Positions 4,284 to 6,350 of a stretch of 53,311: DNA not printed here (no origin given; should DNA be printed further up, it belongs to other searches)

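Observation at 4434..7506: Compact SF1 helicase-like ATPase plus 588-aa orphan protein: candidate uncharacterised two-gene defence module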

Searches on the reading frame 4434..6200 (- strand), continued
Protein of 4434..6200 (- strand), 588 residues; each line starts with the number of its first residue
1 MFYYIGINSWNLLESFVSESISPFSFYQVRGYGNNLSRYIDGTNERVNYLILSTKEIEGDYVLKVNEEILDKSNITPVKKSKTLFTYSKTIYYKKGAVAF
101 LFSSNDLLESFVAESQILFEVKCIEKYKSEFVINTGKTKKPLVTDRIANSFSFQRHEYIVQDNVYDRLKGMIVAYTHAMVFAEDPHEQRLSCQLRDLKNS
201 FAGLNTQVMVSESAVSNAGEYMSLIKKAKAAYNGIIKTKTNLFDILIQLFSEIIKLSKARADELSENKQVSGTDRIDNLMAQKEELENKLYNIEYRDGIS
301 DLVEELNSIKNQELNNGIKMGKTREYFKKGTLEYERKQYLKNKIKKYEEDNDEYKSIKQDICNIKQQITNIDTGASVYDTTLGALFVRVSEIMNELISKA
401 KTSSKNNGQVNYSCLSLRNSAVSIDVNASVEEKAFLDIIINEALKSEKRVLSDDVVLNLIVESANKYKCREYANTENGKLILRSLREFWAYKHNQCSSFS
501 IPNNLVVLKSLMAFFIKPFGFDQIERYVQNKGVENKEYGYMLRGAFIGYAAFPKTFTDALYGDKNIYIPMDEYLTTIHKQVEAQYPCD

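Call 34: find_related_loci(query=A1, collection=genome_contigs, flank=7000)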
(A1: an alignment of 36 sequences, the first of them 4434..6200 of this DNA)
Query A1 (588 aa) in genome_contigs; peptide patterns used: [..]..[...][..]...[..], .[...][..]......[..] (x = any residue, [..] = any of these).
69 stretches matched a pattern; 25 encode a relative of the query (tblastn E <= 1e-3); 25 distinct loci.
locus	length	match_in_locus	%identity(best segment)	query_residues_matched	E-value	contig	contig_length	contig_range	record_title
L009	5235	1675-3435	75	1-588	0e+0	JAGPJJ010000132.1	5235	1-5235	MAG: Prevotella sp. isolate Gw_UH_bin_4 Gw_UH_37220_length_5235_cov_18.552858, whole genome shotgun sequence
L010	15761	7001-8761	74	1-588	0e+0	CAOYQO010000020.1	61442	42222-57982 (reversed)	MAG TPA_asm: uncultured Phocaeicola sp. isolate MGBC153949 genome assembly, contig: MGBC153949.20, whole genome shotgun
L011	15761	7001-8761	74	1-588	0e+0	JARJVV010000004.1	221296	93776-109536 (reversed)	Prevotella sp. B2-R-102 contig4, whole genome shotgun sequence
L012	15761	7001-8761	74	1-588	0e+0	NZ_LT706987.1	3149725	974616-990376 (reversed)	Prevotella ihumii strain Marseille-P3385T, whole genome shotgun sequence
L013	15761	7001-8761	74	1-588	0e+0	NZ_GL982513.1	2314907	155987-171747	Prevotella pallens ATCC 700821 SCAFFOLD1, whole genome shotgun sequence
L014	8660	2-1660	72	29-588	0e+0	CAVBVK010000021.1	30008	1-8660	bacterium isolate G02641-L1_cleanbin_000016 genome assembly, contig: Spades_G02641-L1_contig_607, whole genome shotgun s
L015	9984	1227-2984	46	1-583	1e-160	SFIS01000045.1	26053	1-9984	MAG: Bacteroidales bacterium isolate W1P25.010 Contig696, whole genome shotgun sequence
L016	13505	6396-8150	46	1-582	1e-160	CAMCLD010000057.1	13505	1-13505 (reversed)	MAG: uncultured Prevotella sp. isolate SRR17382101_bin.3_metaWRAP_v1.3_MAG genome assembly, contig: ERZ10544624.2699, wh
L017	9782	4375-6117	46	1-582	2e-157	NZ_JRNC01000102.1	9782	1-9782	Prevotella sp. S7-1-8 contig102, whole genome shotgun sequence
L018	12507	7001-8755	45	1-582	3e-157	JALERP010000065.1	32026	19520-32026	MAG: Prevotella sp. isolate SUG272 k141_58118, whole genome shotgun sequence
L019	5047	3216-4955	46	1-577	1e-159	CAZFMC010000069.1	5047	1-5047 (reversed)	MAG TPA_asm: uncultured Ruminiclostridium sp. isolate SRP313737_co1_220 genome assembly, contig: NODE_22558_length_5047_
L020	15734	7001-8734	44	1-574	2e-150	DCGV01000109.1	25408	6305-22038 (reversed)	MAG TPA_asm: Bacteroidales bacterium UBA1769 UBA1769_contig_8461, whole genome shotgun sequence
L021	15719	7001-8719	43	1-580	1e-137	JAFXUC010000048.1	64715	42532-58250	MAG: Bacteroidales bacterium isolate RGIG6747 Sheep_Rumen-3__c498783, whole genome shotgun sequence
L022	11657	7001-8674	41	1-563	1e-136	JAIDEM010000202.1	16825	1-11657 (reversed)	MAG: Prevotella sp. isolate SC0317_S2_2 SC0317_S2_2_contig_202, whole genome shotgun sequence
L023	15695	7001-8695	43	1-573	1e-135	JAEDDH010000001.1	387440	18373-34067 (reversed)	MAG: Bacteroidales bacterium isolate MAG027 NODE_1_length_387440_cov_15.869951, whole genome shotgun sequence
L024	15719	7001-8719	40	1-579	1e-134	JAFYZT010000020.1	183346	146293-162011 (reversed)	MAG: Prevotella sp. isolate RGIG7570 Water_buffalos_Omasum-3__c252352, whole genome shotgun sequence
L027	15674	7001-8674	40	1-563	2e-132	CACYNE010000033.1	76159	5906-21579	MAG: uncultured Prevotellaceae bacterium isolate RUG12087 genome assembly, contig: RUG12087_asm_33, whole genome shotgun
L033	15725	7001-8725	40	1-583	1e-128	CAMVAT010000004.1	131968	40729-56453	MAG TPA_asm: uncultured Prevotellaceae bacterium isolate SRR8387716_bin.102_metaWRAP_v1.3_MAG genome assembly, contig: E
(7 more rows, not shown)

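Call 38: search_protein_families(library=pfam, proteins=[L024:4854-5666:+, L024:8743-9792:+, L024:1840-4839:+, L027:4490-5518:+, L027:9244-10971:+, L027:10955-12139:+, L027:12144-14366:+, L020:8847-12740:+, L020:12751-14523:+, L016:8326-9609:+], max_evalue=0.001)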
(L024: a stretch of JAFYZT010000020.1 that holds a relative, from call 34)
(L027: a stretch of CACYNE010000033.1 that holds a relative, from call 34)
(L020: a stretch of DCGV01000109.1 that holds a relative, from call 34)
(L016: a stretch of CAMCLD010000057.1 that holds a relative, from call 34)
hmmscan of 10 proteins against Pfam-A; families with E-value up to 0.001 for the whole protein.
L024:4854-5666:+ (270 aa): 5 families
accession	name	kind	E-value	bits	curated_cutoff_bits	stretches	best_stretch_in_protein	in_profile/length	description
PF13847.12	Methyltransf_31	-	3.6e-06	27.2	27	1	73-222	2-121/145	Methyltransferase domain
PF08242.18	Methyltransf_12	-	9.3e-06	26.7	30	1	80-190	2-89/98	Methyltransferase domain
PF01739.24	CheR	-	3.5e-05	23.8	27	1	68-123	25-82/195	CheR methyltransferase, SAM binding domain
PF03514.20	GRAS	-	0.00017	21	27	1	68-208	104-245/374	GRAS domain family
PF13489.12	Methyltransf_23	-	0.00047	20.4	27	1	70-211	17-122/164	Methyltransferase domain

L024:8743-9792:+ (349 aa): 1 family
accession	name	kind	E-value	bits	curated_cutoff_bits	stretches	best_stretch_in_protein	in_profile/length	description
PF08902.16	DUF1848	-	1e-94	317.7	30.5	1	22-326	1-262/262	Domain of unknown function (DUF1848)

L024:1840-4839:+ (999 aa): 5 families
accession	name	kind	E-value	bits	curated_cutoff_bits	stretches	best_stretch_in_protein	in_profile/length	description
PF25169.1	DUF7830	-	2.1e-17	63.2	27.5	1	279-350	2-70/72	Domain of unknown function (DUF7830)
PF19500.6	DUF6035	-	7.7e-16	59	22.6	1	361-541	7-175/179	Domain of unknown function (DUF6035)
PF14903.11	WG_beta_rep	-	1.3e-13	51.2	25.6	0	693-727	1-35/35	WG containing repeat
PF06054.18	CoiA_nuc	-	1e-06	29.4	20.3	1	368-489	1-119/158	Competence protein CoiA, nuclease-like domain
PF15294.11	Leu_zip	-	9e-05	22.6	28.2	1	15-128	133-244/275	Leucine zipper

L027:4490-5518:+ (342 aa): 2 families
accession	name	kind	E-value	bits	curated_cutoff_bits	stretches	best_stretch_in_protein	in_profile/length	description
PF13280.12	WYL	-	2.8e-14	53.3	21.8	1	148-215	2-69/70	WYL domain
PF25583.1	WCX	-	8.5e-05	23.3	23.9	1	247-335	2-75/76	WCX domain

L027:9244-10971:+ (575 aa): 1 family
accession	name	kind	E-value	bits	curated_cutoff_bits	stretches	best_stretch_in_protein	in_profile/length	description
PF00078.32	RVT_1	-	2.6e-25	89.8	29.6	1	60-264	1-204/205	Reverse transcriptase (RNA-dependent DNA polymerase)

L027:10955-12139:+ (394 aa): 1 family
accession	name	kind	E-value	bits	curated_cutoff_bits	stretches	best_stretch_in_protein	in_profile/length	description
PF22561.2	HisKin-conflict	-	3.3e-47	162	27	1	59-394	2-302/303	Histidine Kinase domain observed in conflict contexts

L027:12144-14366:+ (740 aa): 2 families
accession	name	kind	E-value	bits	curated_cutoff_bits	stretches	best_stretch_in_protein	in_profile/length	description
PF22563.2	iREC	-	1.2e-27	96.6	27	1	194-279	27-115/115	Inactive Receiver domain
PF00072.30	Response_reg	-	0.0005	20.6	30.2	0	444-519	35-100/111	Response regulator receiver domain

L020:8847-12740:+ (1297 aa): 0 families

L020:12751-14523:+ (590 aa): 13 families
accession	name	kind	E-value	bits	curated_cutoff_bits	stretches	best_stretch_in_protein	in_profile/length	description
PF13086.12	AAA_11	-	3.9e-15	56.8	27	2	204-253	17-73/257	AAA domain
PF13245.12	AAA_19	-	1.7e-12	48.1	25.1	1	204-352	11-133/134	AAA domain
PF13604.12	AAA_30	-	1.3e-10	41.8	27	1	207-353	21-133/191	AAA domain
PF01443.25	Viral_helicase1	-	2.9e-06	27.7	21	0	469-534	169-223/228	Viral superfamily 1 RNA helicase core domain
PF13173.12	AAA_14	-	2.8e-05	24.6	27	1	207-308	5-104/129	AAA domain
PF04851.21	ResIII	-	3.7e-05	24.1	22.5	1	202-321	21-134/164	Type III restriction enzyme, res subunit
PF05970.20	PIF1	-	5.4e-05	23.3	25.9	1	203-282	21-93/223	PIF1-like helicase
PF13191.12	AAA_16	-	5.8e-05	24.1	32.6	1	206-260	26-85/167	AAA ATPase domain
PF07728.20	AAA_5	-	5.8e-05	23.5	22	1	206-246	1-42/139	AAA domain (dynein-related subfamily)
PF09848.15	SLFN-g3_helicase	-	0.00011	22.1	24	1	207-325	4-92/354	Schlafen group 3, DNA/RNA helicase domain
PF00004.35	AAA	-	0.00016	22.6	21.2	0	207-232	1-23/131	ATPase family associated with various cellular activities (AAA)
PF13087.12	AAA_12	-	0.00022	21.3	27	1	450-541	98-194/195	AAA domain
PF20720.3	nSTAND3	-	0.00069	19.8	27.2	0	201-238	14-51/155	Novel STAND NTPase 3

L016:8326-9609:+ (427 aa): 0 families

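Call 39: search_protein_families(library=padloc, proteins=[L024:4854-5666:+, L024:8743-9792:+, L024:1840-4839:+, L027:4490-5518:+, L027:9244-10971:+, L027:10955-12139:+, L027:12144-14366:+, L020:8847-12740:+, L020:12751-14523:+, L016:8326-9609:+], max_evalue=0.001)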
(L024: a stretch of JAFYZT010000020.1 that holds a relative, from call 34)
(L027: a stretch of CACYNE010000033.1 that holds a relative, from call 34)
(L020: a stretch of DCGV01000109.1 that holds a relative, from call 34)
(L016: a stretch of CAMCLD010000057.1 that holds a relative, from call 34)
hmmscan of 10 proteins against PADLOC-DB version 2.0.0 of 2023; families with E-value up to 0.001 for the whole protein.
L024:4854-5666:+ (270 aa): 4 families
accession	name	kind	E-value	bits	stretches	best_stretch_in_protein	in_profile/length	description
PDLC03774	RT_UG35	-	7.2e-09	32.4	1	20-188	30-202/938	DRT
PDLC03226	MTase_II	-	1.2e-06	25.5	1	71-192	40-156/579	Type II methyltransferase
PDLC04134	mad2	-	6.2e-05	20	1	73-212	290-401/492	mads_2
PDLC02935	PRTase_III-A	-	0.00037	17.9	1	28-144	96-198/290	-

L024:8743-9792:+ (349 aa): 1 family
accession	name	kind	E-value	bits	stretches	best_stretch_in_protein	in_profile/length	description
PDLC03815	RTasDUF1848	-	5.5e-41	139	2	21-263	1-201/242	DRT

L024:1840-4839:+ (999 aa): 4 families
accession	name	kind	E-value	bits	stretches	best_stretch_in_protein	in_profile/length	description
PDLC03865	LmuB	-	7.2e-05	19.1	1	19-261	548-779/1007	-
PDLC00582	JetC3|JetC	-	0.00028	16.8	1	25-223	780-973/1472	DUF3584 domain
PDLC00553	JetC2|JetC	-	0.00046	16.2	1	18-205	850-1028/1361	DUF3584 domain; MukB-like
PDLC03859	LmuB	-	0.00089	16.6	1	12-135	336-460/611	-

L027:4490-5518:+ (342 aa): 3 families
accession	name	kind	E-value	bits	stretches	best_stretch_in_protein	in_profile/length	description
PDLC01652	WYL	-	4e-22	77.2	1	144-335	15-161/162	"CAS-I,CAS-II,CAS-III,CAS-IV,CAS-V,CAS-VI; associated_signaling"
PDLC01457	WYL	-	4.4e-18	63.7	1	17-323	12-228/229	"CAS-I,CAS-II,CAS-III,CAS-IV,CAS-V,CAS-VI; associated_signaling"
PDLC01766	Cas3c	-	3.1e-06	23.7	1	146-340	134-317/1009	-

L027:9244-10971:+ (575 aa): 49 families (the best 25 are shown)
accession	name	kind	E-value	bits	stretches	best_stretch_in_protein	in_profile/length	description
PDLC02959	RT-Protease_XI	-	1.3e-99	332.4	1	52-398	33-368/510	single gene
PDLC02960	RT-Protease_XI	-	1.3e-98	329.2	1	51-391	30-359/506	single gene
PDLC02961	RT-TIR_XII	-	4.4e-93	310.8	1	51-364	40-345/475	single gene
PDLC02962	RT-TIR_XII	-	9e-93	309.7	1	52-370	39-353/478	single gene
PDLC02965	RT-Toprim_I-C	-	4.4e-89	297.7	1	52-369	24-317/529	single gene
PDLC02968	RT-Toprim_I-C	-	4.2e-88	294.5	1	52-361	24-323/529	single gene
PDLC02956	RT_XIII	-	7.6e-75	250.7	1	53-364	143-439/469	-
PDLC02946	RT_III-A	-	1.5e-69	232.7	1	51-334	58-316/330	-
PDLC02966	RT-Toprim_I-C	-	5.1e-66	221.3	1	50-397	40-364/568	single gene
PDLC02963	RT-Toprim_I-C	-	7.5e-66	220.8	1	50-397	35-362/552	single gene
PDLC02945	RT_III-A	-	8.7e-66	220.4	1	51-333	64-346/362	-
PDLC02943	RT_III-A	-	5.7e-64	214.1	1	53-339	48-310/322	-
PDLC02942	RT_III-A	-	7.2e-64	214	1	52-332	67-322/341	-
PDLC02967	RT-Toprim_I-C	-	5e-62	208.4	1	49-518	30-450/549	single gene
PDLC02941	RT_II-A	-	9.5e-61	203.6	1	50-317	36-268/309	-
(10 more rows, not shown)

L027:10955-12139:+ (394 aa): 0 families

L027:12144-14366:+ (740 aa): 0 families

L020:8847-12740:+ (1297 aa): 4 families
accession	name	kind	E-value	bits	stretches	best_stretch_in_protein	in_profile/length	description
PDLC03967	TmtA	-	2.4e-104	348.7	3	29-635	23-610/1063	-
PDLC03972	TmtA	-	6.9e-16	55.5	1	44-340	40-319/1302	-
PDLC03968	TmtA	-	2.1e-12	43.6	1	44-340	74-342/1486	-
PDLC03965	TmtA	-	1.2e-06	24.9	1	48-118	33-100/1370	-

L020:12751-14523:+ (590 aa): 13 families
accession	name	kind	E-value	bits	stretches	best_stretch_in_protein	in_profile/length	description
PDLC03920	MkoA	-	9.8e-22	75.1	2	196-249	623-678/1112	-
PDLC03924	MkoC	-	8.1e-16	55.3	2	313-356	671-714/1136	-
PDLC03921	MkoA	-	6.9e-11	38.6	1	208-234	1046-1072/1607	-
PDLC05009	PDC-S37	-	5.9e-08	29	1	204-240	308-344/1550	-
PDLC04476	PDC-M16A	-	1.8e-06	24.6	1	206-251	27-72/691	-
PDLC02350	AbiO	-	2.8e-05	21.1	1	204-254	192-241/468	AbiO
PDLC04140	mad8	-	3e-05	21.7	1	201-242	24-67/314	mads_8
PDLC02372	Nhi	-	4.6e-05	20.2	1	198-240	195-234/470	-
PDLC05064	PDC-S68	-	5.6e-05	19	1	208-322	704-788/1273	-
PDLC01087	C3a187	-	6.2e-05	20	0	197-241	204-247/559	NERD+UvrD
PDLC04475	PDC-M16A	-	6.8e-05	19.6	1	207-246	34-73/721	-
PDLC05035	PDC-S53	-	0.00041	16.5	0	196-249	502-553/900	-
PDLC02895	DpdJ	-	0.00069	14.5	0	308-398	188-278/2112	DpdJ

L016:8326-9609:+ (427 aa): 0 families

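Call 45: find_homologous_proteins(query=A3, max_evalue=0.001)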
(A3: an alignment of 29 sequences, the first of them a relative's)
Query A3 (29 sequences) (622 aa, profile of the alignment): 27 proteins with E <= 0.001 among 8000 candidates.
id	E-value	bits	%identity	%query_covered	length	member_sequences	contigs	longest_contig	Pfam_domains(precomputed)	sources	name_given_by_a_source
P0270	1.2e-149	518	100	100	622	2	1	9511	-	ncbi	-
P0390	5.7e-146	506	43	98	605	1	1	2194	-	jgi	jgi:hypothetical protein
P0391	2.2e-138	481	29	98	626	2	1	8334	-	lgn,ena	-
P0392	1.2e-137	478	42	99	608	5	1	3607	-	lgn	-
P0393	1.2e-136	475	41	99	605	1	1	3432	-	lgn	-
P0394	1.4e-136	475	42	98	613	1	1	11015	-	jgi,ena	jgi:hypothetical protein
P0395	4.0e-136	473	45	98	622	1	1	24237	-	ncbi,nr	ncbi:hypothetical protein FACS1894162_1000 [Bacteroidia bacterium]|nr:hypothetical protein FACS18941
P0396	1.1e-135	472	42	99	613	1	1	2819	-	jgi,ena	-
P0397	2.8e-135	471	40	97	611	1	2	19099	-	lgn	-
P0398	1.5e-134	468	43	98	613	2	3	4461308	-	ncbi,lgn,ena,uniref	ncbi:hypothetical protein [Sphingobacterium mizutaii]|uniref:hypothetical protein n=1 Tax=Sphingobac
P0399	2.6e-134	467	41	99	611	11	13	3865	-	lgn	-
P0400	1.6e-133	465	41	99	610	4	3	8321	-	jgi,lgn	-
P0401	3.0e-133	464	41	99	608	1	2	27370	-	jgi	jgi:hypothetical protein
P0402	8.9e-133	462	42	100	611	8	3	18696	-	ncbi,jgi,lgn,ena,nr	ncbi:MAG: hypothetical protein RBT65_18520 [Methanolobus sp.]|nr:hypothetical protein [Methanolobus 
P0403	3.7e-130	454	41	97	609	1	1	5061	-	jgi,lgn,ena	-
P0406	4.7e-123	430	48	100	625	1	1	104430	-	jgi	jgi:hypothetical protein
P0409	8.5e-83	297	32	95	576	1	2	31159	-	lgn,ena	-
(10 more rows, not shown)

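Call 46: find_encoding_contigs(protein=P0398, flank=8000, max_places=2)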
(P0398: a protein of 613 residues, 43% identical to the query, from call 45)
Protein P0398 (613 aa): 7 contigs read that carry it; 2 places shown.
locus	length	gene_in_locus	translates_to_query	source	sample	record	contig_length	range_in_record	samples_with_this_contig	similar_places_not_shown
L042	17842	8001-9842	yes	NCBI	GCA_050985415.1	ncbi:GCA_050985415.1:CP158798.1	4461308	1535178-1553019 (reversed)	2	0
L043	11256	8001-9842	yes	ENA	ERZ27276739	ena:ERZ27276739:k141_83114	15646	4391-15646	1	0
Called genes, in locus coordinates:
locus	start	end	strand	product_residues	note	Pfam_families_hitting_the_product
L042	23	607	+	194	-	PF00027:cNMP_binding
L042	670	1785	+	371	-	PF00724:Oxidored_FMN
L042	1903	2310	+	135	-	PF01042:Ribonuc_L-PSP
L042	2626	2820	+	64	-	-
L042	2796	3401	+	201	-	PF00644:PARP (weak)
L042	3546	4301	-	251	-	PF00072:Response_reg, PF04397:LytTR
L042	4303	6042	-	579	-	PF06580:His_kinase, PF02518:HATPase_c (weak)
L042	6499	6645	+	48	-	-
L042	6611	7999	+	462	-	PF00580:UvrD-helicase (faint), PF01443:Viral_helicase1 (weak), PF13361:UvrD_C, PF13538:UvrD_C_2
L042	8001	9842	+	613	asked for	-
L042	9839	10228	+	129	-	PF20600:ExoX-like_C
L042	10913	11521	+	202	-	-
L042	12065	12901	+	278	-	PF22000:DUF6929, PF21851:DUF6910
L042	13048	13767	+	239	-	-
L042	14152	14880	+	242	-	PF01925:TauE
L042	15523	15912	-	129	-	-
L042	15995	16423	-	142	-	-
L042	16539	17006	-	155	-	PF00903:Glyoxalase, PF12681:Glyoxalase_2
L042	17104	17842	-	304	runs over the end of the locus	PF08327:AHSA1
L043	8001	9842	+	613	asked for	-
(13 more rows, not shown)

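Call 47: find_encoding_contigs(protein=P0406, flank=8000, max_places=2)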
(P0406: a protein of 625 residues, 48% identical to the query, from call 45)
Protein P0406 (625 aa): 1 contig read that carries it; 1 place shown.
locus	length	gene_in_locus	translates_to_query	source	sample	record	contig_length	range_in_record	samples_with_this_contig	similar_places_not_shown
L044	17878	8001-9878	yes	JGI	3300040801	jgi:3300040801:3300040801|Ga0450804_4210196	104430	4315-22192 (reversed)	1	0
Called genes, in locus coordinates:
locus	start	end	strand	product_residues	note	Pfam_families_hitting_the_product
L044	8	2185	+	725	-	PF12161:HsdM_N, PF02384:N6_Mtase, PF01170:UPF0020 (faint)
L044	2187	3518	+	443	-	PF01420:Methylase_S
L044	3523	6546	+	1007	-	PF04313:HSDR_N, PF00270:DEAD (weak), PF04851:ResIII, PF18766:SWI2_SNF2, PF22679:T1R_D3-like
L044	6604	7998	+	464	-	PF13245:AAA_19 (weak), PF00580:UvrD-helicase (weak), PF13361:UvrD_C (weak), PF01443:Viral_helicase1 (weak), PF13361:UvrD_C, PF13538:UvrD_C_2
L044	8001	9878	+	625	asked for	-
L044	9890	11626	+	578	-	PF00078:RVT_1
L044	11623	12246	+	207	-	-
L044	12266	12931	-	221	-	PF22557:DuOB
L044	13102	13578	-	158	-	PF04343:DUF488, PF22751:DUF488-N3a (faint)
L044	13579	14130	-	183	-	PF04343:DUF488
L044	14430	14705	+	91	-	-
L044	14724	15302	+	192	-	-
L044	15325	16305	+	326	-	PF14362:DUF4407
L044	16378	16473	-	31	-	-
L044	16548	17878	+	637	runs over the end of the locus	PF13175:AAA_15, PF13304:AAA_21, PF12476:DUF3696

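Call 48: find_encoding_contigs(protein=P0402, flank=8000, max_places=2)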
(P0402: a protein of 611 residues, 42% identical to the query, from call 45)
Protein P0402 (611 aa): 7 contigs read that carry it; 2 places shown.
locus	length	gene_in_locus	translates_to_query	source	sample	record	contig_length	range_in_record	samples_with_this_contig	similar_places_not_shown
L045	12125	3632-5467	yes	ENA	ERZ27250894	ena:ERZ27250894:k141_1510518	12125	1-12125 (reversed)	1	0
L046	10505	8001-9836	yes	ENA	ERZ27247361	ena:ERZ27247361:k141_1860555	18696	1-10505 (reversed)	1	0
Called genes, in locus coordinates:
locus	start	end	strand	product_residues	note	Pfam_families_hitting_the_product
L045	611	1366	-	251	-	PF01695:IstB_IS21, PF20720:nSTAND3 (faint)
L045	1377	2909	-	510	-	PF13384:HTH_23 (weak), PF22483:Mu-transpos_C_2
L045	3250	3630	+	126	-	PF13361:UvrD_C, PF13538:UvrD_C_2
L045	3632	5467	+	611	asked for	-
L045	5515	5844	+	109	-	PF20600:ExoX-like_C (weak)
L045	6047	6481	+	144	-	PF01957:NfeD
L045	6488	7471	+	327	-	PF01145:Band_7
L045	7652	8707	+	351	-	-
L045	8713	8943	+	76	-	-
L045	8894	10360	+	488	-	-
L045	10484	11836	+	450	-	PF00089:Trypsin, PF13365:Trypsin_2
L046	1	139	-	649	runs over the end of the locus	PF12969:DUF3857, PF01841:Transglut_core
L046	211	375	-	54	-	-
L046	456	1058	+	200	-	-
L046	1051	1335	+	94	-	PF13601:HTH_34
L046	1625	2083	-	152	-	-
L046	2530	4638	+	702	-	PF01432:Peptidase_M3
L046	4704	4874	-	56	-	PF13817:DDE_Tnp_IS66_C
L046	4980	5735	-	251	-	PF01695:IstB_IS21, PF20720:nSTAND3 (faint)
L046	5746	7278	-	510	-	PF13384:HTH_23 (weak), PF22483:Mu-transpos_C_2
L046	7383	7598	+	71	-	-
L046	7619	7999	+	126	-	PF13361:UvrD_C, PF13538:UvrD_C_2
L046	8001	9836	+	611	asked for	-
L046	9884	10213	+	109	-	PF20600:ExoX-like_C (weak)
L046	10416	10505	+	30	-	?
